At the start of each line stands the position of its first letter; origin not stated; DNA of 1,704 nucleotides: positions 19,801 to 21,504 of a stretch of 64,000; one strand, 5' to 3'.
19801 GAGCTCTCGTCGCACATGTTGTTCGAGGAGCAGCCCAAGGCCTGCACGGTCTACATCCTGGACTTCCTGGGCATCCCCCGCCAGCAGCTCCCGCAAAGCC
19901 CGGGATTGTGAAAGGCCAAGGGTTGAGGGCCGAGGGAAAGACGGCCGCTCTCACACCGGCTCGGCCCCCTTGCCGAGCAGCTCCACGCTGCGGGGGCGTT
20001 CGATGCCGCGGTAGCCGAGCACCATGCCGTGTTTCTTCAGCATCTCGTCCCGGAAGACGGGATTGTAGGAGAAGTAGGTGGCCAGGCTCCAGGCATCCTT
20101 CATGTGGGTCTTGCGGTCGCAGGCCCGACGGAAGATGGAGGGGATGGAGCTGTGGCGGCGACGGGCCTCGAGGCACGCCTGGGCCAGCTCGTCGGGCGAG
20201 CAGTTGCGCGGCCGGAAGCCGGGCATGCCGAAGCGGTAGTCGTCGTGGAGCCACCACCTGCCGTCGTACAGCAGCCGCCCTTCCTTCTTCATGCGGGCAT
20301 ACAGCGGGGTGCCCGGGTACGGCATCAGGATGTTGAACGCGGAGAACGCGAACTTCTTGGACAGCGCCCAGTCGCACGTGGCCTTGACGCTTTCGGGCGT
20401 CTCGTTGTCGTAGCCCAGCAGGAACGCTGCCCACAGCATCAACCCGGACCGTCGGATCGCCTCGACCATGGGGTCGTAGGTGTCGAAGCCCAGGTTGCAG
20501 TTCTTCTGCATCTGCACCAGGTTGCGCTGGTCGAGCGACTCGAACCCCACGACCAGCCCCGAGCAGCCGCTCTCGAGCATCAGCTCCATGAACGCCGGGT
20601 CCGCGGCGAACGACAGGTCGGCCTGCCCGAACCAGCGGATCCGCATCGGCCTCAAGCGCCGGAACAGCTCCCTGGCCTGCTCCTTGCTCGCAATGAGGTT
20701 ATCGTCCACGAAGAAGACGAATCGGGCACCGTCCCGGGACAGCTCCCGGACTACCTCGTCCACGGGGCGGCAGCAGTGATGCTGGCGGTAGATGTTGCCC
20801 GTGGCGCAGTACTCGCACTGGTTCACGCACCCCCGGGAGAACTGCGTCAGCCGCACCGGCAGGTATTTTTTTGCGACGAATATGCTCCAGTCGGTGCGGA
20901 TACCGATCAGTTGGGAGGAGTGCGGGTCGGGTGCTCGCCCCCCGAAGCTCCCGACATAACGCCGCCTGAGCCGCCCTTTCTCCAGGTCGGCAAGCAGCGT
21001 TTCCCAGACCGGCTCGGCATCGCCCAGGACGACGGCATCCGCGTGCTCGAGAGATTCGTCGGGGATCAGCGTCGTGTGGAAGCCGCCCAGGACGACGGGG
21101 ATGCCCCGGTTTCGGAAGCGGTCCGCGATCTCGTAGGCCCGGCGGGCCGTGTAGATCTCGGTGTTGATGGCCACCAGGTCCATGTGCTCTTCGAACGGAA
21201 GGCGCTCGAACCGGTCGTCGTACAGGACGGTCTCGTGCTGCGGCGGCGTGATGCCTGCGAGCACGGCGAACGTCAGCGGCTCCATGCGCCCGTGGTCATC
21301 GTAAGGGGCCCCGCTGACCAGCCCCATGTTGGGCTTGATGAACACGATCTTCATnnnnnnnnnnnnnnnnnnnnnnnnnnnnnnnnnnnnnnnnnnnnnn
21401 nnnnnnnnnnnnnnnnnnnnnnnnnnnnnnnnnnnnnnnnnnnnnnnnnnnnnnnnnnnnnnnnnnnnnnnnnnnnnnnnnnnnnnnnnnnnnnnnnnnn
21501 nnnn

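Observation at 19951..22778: Translationally coupled pair of B12-binding radical SAM (DUF4070-type) enzymes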

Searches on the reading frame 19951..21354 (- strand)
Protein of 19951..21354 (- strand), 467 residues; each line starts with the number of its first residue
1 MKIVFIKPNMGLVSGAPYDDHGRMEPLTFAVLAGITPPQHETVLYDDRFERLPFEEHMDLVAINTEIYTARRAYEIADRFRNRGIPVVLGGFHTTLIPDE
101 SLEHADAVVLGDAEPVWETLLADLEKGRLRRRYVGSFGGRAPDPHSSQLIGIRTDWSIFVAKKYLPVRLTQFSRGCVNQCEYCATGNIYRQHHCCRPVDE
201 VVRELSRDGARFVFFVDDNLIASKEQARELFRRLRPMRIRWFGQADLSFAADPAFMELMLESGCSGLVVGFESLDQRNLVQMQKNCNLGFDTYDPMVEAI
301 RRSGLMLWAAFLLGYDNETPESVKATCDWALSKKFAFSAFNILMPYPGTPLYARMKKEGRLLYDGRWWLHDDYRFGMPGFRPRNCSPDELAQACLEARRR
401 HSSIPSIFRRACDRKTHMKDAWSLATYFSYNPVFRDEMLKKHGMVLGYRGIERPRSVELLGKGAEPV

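Call 6: search_protein_families(library=pfam, proteins=[window:19951-21354:-], max_evalue=0.01)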
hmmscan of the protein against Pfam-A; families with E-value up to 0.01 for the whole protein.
window:19951-21354:- (467 aa): 3 families
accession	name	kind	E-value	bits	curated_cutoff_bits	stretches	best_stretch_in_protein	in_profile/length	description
PF04055.27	Radical_SAM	-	6.5e-12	46.4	29.5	1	171-330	2-166/166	Radical SAM superfamily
PF02310.24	B12-binding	-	8.6e-06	26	32.1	1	48-118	42-118/121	B12 binding domain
PF19864.5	Radical_SAM_N2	-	0.0087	16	29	0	78-126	79-127/151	Radical SAM proteins, N-terminal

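Call 7: search_protein_families(library=ncbifam, proteins=[window:19951-21354:-], max_evalue=0.01)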
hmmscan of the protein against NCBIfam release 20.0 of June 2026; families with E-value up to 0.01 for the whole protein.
window:19951-21354:- (467 aa): 18 families
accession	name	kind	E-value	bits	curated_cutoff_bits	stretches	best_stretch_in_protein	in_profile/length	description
TIGR03471.1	HpnJ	equivalog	9e-24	84.2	577.6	1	173-365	203-397/472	hopanoid biosynthesis associated radical SAM protein HpnJ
TIGR04479.1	bcpD_PhpK_rSAM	subfamily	1.8e-21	76.1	600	1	148-370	222-445/504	PhpK family radical SAM P-methyltransferase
TIGR02026.1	BchE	equivalog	1.6e-18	66.9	481.35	1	61-360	70-392/497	magnesium-protoporphyrin IX monomethyl ester anaerobic oxidative cyclase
NF050148.1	rSAM_ApyD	equivalog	5.2e-18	64.8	750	1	173-366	205-402/645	RiPP biosynthesis radical SAM protein ApyD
TIGR04072.2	rSAM_ladder_B12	equivalog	2.3e-17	62.8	360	1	64-361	78-378/443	lipid biosynthesis B12-binding/radical SAM protein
TIGR04013.1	B12_SAM_MJ_1487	hypoth_equivalog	1.6e-15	56.8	251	1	59-206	45-190/382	TIGR04013 family B12-binding domain/radical SAM domain-containing protein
TIGR04295.1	B12_rSAM_oligo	hypoth_equivalog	5.9e-14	51.6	400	1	171-355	204-384/422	TIGR04295 family B12-binding domain-containing radical SAM protein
NF038361.1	rSAM_Sden_1168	equivalog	2.3e-13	49.6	575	1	172-368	287-486/560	Sden_1168 family B12-binding radical SAM P-methyltransferase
NF033070.1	rSAM_AprD4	equivalog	4.3e-12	45.7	500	1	100-359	133-394/456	AprD4 family radical SAM diol-dehydratase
TIGR04367.1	HpnR_B12_rSAM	equivalog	1.1e-09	37.4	650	1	85-355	91-373/490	hopanoid C-3 methylase HpnR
TIGR04014.1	B12_SAM_MJ_0865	equivalog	1.8e-08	33.6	360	1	173-353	166-356/434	methyl-coenzyme M reductase glutamine C-methyltransferase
NF045585.1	rSAM_slr0320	equivalog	1.6e-06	26.9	775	1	171-288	239-364/511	photosystem II high light acclimation radical SAM protein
NF040542.1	rSAM_RCCLKC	equivalog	1.3e-05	24.5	450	1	170-312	183-329/423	arsinothricin biosynthesis radical SAM protein ArsL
NF040546.1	rSAM_CUAEP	equivalog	1.8e-05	23.6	500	1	51-310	39-318/468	CUAEP/CCAEP-tail radical SAM (seleno)protein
TIGR04428.1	B12_rSAM_trp_MT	equivalog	7.1e-05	21.4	500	1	174-354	223-420/558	tryptophan 2-C-methyltransferase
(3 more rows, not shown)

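Call 13: search_solved_structures(query=window:19951-21354:-, max_evalue=0.001)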
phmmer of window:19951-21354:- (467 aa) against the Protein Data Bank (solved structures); distinct sequences matched with E-value up to 0.001: 3.
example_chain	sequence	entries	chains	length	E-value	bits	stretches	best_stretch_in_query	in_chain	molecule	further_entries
6fd2_B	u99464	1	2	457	2.3e-11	46.3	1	90-353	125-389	Putative apramycin biosynthetic oxidoreductase 4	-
6wte_A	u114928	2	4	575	8.9e-06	27.9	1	173-352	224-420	B12-binding domain-containing protein | Tryptophan-C2-methyltransferase containing B12-binding domain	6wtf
9ccb_A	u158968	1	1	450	0.00025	23.1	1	172-354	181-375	Radical SAM core domain-containing protein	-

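Call 17: find_homologous_proteins(query=window:19951-21354:-)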
Query window:19951-21354:- (467 aa): 3315 proteins with E <= 0.001 among 8000 candidates; the best 120 are listed.
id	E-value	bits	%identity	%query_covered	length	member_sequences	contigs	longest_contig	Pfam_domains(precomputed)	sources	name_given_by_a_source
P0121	0.0e+0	1105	100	100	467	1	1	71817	PF04055.28,PF02310.25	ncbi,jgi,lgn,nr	ncbi:MAG: B12-binding domain-containing radical SAM protein [Deltaproteobacteria bacterium]|nr:B12-b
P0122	0.0e+0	1012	91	100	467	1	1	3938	PF04055.28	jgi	-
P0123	2.0e-294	995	87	100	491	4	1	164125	PF04055.28,PF02310.25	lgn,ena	-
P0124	3.5e-280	948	85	100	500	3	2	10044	PF04055.28,PF02310.25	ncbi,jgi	jgi:radical SAM superfamily enzyme YgiQ (UPF0313 family)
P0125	4.3e-239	812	74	100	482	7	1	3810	PF04055.28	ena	-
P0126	6.0e-237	805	75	97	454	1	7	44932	PF04055.28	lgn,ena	-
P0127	1.1e-234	798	73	100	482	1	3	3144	PF04055.28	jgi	jgi:radical SAM superfamily enzyme YgiQ (UPF0313 family)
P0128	3.1e-233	793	71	100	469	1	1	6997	PF04055.28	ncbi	-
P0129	6.0e-231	785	73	98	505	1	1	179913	PF04055.28,PF02310.25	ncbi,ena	-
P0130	1.7e-229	781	71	98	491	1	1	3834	PF04055.28,PF02310.25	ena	-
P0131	9.0e-226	768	70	98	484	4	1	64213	PF04055.28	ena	-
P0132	1.3e-225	768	72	97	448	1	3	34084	PF04055.28,PF02310.25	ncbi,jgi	jgi:radical SAM superfamily enzyme YgiQ (UPF0313 family)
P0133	3.0e-225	767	70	98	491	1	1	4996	PF04055.28,PF02310.25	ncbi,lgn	-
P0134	1.1e-224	765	72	97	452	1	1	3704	PF04055.28,PF19864.6,PF02310.25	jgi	-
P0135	1.7e-224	764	72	97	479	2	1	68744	PF04055.28,PF02310.25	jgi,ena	-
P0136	8.5e-224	762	72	97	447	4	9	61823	PF04055.28,PF02310.25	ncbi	-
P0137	1.9e-223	761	71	98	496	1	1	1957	PF04055.28,PF02310.25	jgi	jgi:radical SAM superfamily enzyme YgiQ (UPF0313 family)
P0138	3.3e-222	757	70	97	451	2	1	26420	PF04055.28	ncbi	-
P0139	3.2e-221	753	70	97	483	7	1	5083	PF04055.28,PF02310.25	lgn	-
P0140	7.9e-221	752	70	97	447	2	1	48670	PF04055.28,PF02310.25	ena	-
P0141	3.7e-219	747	70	97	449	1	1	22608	PF04055.28,PF02310.25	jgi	jgi:radical SAM superfamily enzyme YgiQ (UPF0313 family)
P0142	7.0e-215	732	71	94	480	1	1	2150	PF04055.28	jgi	jgi:radical SAM superfamily enzyme YgiQ (UPF0313 family)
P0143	3.8e-214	730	67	98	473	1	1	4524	PF04055.28,PF02310.25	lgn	-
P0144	1.9e-213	728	68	98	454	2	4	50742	PF04055.28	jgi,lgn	jgi:radical SAM superfamily enzyme YgiQ (UPF0313 family)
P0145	5.8e-212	723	66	100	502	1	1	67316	PF04055.28,PF02310.25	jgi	jgi:radical SAM superfamily enzyme YgiQ (UPF0313 family)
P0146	2.3e-211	721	69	97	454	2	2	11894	PF04055.28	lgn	-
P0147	7.8e-210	716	68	97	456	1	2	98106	PF04055.28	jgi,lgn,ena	-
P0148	1.3e-209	715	67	97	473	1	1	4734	PF04055.28,PF02310.25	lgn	-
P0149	5.1e-199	680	65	97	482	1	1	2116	PF04055.28,PF02310.25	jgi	jgi:radical SAM superfamily enzyme YgiQ (UPF0313 family)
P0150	7.6e-198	676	65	97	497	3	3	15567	PF04055.28,PF02310.25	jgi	jgi:radical SAM superfamily enzyme YgiQ (UPF0313 family)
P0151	1.1e-197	676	64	98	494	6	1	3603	PF04055.28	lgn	-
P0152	2.3e-197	675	64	97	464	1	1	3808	PF04055.28,PF02310.25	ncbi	-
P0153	1.3e-196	672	63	96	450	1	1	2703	PF04055.28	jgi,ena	-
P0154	1.4e-196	672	65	97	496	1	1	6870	PF04055.28,PF02310.25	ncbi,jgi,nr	ncbi:MAG: B12-binding domain-containing radical SAM protein [Polyangiaceae bacterium]|jgi:radical SA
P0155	1.6e-194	665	62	99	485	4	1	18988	PF04055.28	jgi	-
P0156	2.0e-194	665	61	97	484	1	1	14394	PF04055.28,PF02310.25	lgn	-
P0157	7.2e-194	663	63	99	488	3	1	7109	PF04055.28,PF02310.25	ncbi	-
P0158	1.3e-193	662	61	98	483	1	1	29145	PF04055.28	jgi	jgi:radical SAM superfamily enzyme YgiQ (UPF0313 family)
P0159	2.4e-193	661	63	97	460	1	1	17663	PF04055.28,PF02310.25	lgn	-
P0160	2.9e-193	661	62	98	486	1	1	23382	PF04055.28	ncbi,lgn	-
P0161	4.5e-193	660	63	95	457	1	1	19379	PF04055.28,PF02310.25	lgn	-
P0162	6.8e-193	660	62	97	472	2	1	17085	PF04055.28,PF02310.25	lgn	-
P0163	7.2e-193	660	62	97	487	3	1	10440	PF04055.28,PF02310.25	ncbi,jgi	jgi:radical SAM superfamily enzyme YgiQ (UPF0313 family)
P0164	1.9e-192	658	61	97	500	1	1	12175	PF04055.28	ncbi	-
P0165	2.7e-192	658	63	97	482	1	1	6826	PF04055.28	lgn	-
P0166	3.1e-191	654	62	98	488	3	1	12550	PF04055.28,PF02310.25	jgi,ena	-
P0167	1.3e-190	652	64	93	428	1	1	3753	PF04055.28,PF02310.25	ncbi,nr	ncbi:MAG: radical SAM protein, partial [Spirochaetia bacterium]|nr:radical SAM protein [Spirochaetia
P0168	3.7e-190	651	63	98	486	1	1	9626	PF04055.28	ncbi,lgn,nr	ncbi:MAG: B12-binding domain-containing radical SAM protein [Deltaproteobacteria bacterium]|nr:B12-b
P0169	7.2e-190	650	61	97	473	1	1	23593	PF04055.28,PF02310.25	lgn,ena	-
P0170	1.1e-189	649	63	97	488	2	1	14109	PF04055.28,PF02310.25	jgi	-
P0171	1.6e-189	649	63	98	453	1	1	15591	PF04055.28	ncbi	-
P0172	1.8e-189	649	63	98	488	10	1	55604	PF04055.28,PF02310.25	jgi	jgi:radical SAM superfamily enzyme YgiQ (UPF0313 family)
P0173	3.6e-189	648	60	97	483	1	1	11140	PF04055.28,PF02310.25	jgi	jgi:radical SAM superfamily enzyme YgiQ (UPF0313 family)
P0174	3.9e-189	647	61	99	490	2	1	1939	PF04055.28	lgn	-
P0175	5.2e-189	647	62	97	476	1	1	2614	PF04055.28,PF02310.25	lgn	-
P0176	6.9e-188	643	62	97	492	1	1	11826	PF04055.28,PF02310.25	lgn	-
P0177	2.4e-187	642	61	97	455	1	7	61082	PF04055.28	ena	-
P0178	5.2e-187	640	61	95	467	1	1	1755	PF04055.28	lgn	-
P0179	9.8e-185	633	62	98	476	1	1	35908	PF04055.28,PF02310.25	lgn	-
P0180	1.5e-184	632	62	97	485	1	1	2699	PF04055.28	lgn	-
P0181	3.0e-184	631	63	97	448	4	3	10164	PF04055.28,PF02310.25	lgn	-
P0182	3.5e-184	631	60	100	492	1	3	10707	PF04055.28,PF02310.25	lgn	-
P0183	6.0e-184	630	63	96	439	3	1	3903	PF04055.28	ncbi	-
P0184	1.7e-183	629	61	97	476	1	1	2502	PF04055.28,PF02310.25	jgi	-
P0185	2.1e-183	629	62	97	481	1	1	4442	PF04055.28,PF02310.25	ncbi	-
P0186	3.8e-183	628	60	98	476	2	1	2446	PF04055.28,PF02310.25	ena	-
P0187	6.2e-183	627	62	97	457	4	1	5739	PF04055.28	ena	-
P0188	7.2e-183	627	61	98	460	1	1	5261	PF04055.28,PF02310.25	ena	-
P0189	2.1e-182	625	61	97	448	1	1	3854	PF04055.28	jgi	jgi:radical SAM superfamily enzyme YgiQ (UPF0313 family)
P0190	2.4e-182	625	62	97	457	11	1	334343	PF04055.28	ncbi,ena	-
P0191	1.4e-181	623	62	97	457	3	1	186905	PF04055.28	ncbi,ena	-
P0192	1.7e-181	622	61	97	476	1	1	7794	PF04055.28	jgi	jgi:radical SAM superfamily enzyme YgiQ (UPF0313 family)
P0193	1.5e-180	619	62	97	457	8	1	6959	PF04055.28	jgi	-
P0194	2.4e-180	619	62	97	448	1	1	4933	PF04055.28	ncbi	-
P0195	6.0e-180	617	62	97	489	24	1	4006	PF04055.28,PF02310.25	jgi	jgi:radical SAM superfamily enzyme YgiQ (UPF0313 family)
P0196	7.7e-180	617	61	97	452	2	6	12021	PF04055.28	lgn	-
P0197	9.1e-180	617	61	97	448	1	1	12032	PF04055.28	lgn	-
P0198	1.1e-179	616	61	96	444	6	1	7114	PF04055.28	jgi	-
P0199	4.0e-179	614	59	96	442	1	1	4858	PF04055.28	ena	-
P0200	2.6e-178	612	59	96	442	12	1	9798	PF04055.28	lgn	-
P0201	3.7e-178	611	60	100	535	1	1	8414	PF04055.28,PF02310.25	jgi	jgi:radical SAM superfamily enzyme YgiQ (UPF0313 family)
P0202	9.3e-178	610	59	96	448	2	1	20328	PF04055.28,PF02310.25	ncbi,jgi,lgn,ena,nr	ncbi:MAG TPA: methylase [Candidatus Riflebacteria bacterium]|jgi:radical SAM superfamily enzyme YgiQ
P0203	1.6e-177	609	59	97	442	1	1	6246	PF04055.28,PF02310.25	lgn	-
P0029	1.9e-177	609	60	58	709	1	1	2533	PF04055.28,PF19864.6,PF02310.25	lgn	-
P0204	2.3e-176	605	59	99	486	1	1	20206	PF04055.28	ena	-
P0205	2.7e-176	605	58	96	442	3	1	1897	PF04055.28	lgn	-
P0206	3.0e-176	605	58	96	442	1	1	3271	PF04055.28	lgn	-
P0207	4.7e-176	604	59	96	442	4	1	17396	PF04055.28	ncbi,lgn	ncbi:MAG: B12-binding domain-containing radical SAM protein [Candidatus Rifleibacteriota bacterium]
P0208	6.2e-176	604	58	97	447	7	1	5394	PF04055.28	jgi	jgi:radical SAM superfamily enzyme YgiQ (UPF0313 family)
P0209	2.0e-175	602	60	97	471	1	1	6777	PF04055.28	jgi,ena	-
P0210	2.6e-175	602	59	99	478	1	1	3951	PF04055.28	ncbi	-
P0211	4.0e-175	601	60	97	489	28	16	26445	PF04055.28,PF02310.25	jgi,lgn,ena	jgi:radical SAM superfamily enzyme YgiQ (UPF0313 family)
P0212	3.7e-174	598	62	95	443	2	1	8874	PF04055.28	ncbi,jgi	jgi:radical SAM superfamily enzyme YgiQ (UPF0313 family)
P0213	7.5e-174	597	69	79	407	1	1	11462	PF04055.28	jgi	jgi:radical SAM superfamily enzyme YgiQ (UPF0313 family)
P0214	1.3e-173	596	59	97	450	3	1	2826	PF04055.28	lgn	-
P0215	1.5e-173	596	59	97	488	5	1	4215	PF04055.28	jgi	jgi:radical SAM superfamily enzyme YgiQ (UPF0313 family)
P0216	3.5e-173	595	58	96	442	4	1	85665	PF04055.28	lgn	-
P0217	4.2e-173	595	58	96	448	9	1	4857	PF04055.28,PF02310.25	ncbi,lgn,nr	ncbi:B12-binding domain-containing radical SAM protein [Candidatus Ozemobacteraceae bacterium]|nr:B1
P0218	5.5e-173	594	58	96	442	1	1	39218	PF04055.28,PF02310.25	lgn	-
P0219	7.5e-173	594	58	96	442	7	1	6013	PF04055.28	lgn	-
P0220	1.0e-172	593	58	96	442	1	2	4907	PF04055.28,PF02310.25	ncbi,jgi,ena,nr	ncbi:MAG TPA: radical SAM protein [Candidatus Ozemobacteraceae bacterium]|nr:radical SAM protein [Ca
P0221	1.3e-172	593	58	96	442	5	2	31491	PF04055.28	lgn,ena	-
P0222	5.3e-172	591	59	96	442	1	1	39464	PF04055.28,PF02310.25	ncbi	-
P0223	1.0e-171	590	56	96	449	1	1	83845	PF04055.28,PF02310.25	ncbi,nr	ncbi:MAG: B12-binding domain-containing radical SAM protein [Candidatus Riflebacteria bacterium]|nr:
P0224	1.9e-171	589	58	96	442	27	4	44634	PF04055.28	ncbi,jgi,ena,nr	ncbi:MAG TPA: radical SAM protein [Candidatus Rifleibacterium sp.]|nr:radical SAM protein [Candidatu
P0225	3.3e-171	588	58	94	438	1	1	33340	PF04055.28,PF02310.25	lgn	-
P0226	3.4e-171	588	58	96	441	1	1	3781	PF04055.28,PF02310.25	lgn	-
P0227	4.5e-171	588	59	97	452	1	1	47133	PF04055.28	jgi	jgi:radical SAM superfamily enzyme YgiQ (UPF0313 family)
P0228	5.5e-171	588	57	96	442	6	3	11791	PF04055.28,PF02310.25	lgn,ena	-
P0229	9.6e-171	587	58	96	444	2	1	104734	PF04055.28,PF02310.25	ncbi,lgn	-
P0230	9.8e-171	587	57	96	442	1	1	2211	PF04055.28,PF02310.25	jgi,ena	-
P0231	2.5e-170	585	61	92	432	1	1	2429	PF04055.28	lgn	-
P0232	4.3e-170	585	57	98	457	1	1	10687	PF04055.28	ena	-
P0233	7.3e-170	584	58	96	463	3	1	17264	PF04055.28,PF02310.25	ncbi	-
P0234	1.3e-169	583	58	97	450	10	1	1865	PF04055.28,PF02310.25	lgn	-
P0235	1.4e-169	583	55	96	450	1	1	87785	PF04055.28,PF02310.25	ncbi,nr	ncbi:MAG: B12-binding domain-containing radical SAM protein [Candidatus Riflebacteria bacterium]|nr:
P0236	3.2e-168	579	56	96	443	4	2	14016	PF04055.28,PF02310.25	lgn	-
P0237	1.5e-167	576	58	97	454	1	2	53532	PF04055.28,PF02310.25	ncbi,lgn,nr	ncbi:MAG: B12-binding domain-containing radical SAM protein [Verrucomicrobia bacterium]|nr:B12-bindi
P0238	2.0e-164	566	68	75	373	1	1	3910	PF04055.28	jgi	jgi:radical SAM superfamily enzyme YgiQ (UPF0313 family)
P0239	1.4e-163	563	56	96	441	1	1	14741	PF04055.28,PF02310.25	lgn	-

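Call 18: find_encoding_contigs(protein=P0190, flank=10000, max_places=1)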
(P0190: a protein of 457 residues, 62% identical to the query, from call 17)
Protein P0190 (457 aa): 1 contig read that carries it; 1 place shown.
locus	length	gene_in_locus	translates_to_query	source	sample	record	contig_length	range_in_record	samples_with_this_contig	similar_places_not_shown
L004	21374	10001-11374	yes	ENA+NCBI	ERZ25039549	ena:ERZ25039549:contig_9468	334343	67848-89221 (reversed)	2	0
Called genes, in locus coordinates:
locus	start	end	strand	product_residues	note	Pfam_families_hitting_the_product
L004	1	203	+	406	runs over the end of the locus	PF00476:DNA_pol_A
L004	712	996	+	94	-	PF04368:DUF507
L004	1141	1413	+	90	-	PF04368:DUF507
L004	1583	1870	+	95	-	PF00166:Cpn10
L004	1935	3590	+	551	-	-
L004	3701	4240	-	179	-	PF02572:CobA_CobO_BtuR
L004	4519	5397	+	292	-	PF03734:YkuD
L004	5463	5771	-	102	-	PF11839:Alanine_zipper (weak)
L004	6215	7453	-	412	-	PF00817:IMS, PF21999:IMS_HHH_1, PF11799:IMS_C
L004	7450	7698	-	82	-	-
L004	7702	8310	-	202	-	PF01726:LexA_DNA_bind, PF00717:Peptidase_S24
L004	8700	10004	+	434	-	PF02310:B12-binding, PF04055:Radical_SAM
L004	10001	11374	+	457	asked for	PF04055:Radical_SAM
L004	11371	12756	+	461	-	PF02310:B12-binding, PF04055:Radical_SAM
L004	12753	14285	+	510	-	PF02310:B12-binding (weak), PF04055:Radical_SAM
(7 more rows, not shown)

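Call 19: find_encoding_contigs(protein=P0223, flank=10000, max_places=1)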
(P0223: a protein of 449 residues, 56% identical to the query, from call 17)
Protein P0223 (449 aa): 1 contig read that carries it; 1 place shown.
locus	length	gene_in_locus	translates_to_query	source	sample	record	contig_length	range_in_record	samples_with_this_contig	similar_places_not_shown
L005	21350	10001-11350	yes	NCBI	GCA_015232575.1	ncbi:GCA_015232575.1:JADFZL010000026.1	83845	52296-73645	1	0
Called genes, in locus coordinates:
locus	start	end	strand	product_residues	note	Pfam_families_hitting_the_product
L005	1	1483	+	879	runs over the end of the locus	PF01624:MutS_I, PF05188:MutS_II, PF05192:MutS_III, PF05190:MutS_IV, PF00488:MutS_V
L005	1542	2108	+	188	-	-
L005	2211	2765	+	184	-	PF04542:Sigma70_r2, PF08281:Sigma70_r4_2, PF04545:Sigma70_r4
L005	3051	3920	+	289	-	-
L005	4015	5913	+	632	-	PF01541:GIY-YIG, PF27096:UvrC_M, PF22920:UvrC_RNaseH, PF08459:UvrC_RNaseH_dom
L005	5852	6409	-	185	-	PF02525:Flavodoxin_2, PF03358:FMN_red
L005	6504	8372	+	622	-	PF00456:Transketolase_N, PF13292:DXP_synthase_N (faint), PF02779:Transket_pyr, PF02780:Transketolase_C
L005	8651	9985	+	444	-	PF19864:Radical_SAM_N2 (weak), PF04055:Radical_SAM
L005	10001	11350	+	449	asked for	PF02310:B12-binding, PF04055:Radical_SAM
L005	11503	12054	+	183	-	PF04542:Sigma70_r2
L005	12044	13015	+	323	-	-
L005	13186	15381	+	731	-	-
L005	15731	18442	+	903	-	-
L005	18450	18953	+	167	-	-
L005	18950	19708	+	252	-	-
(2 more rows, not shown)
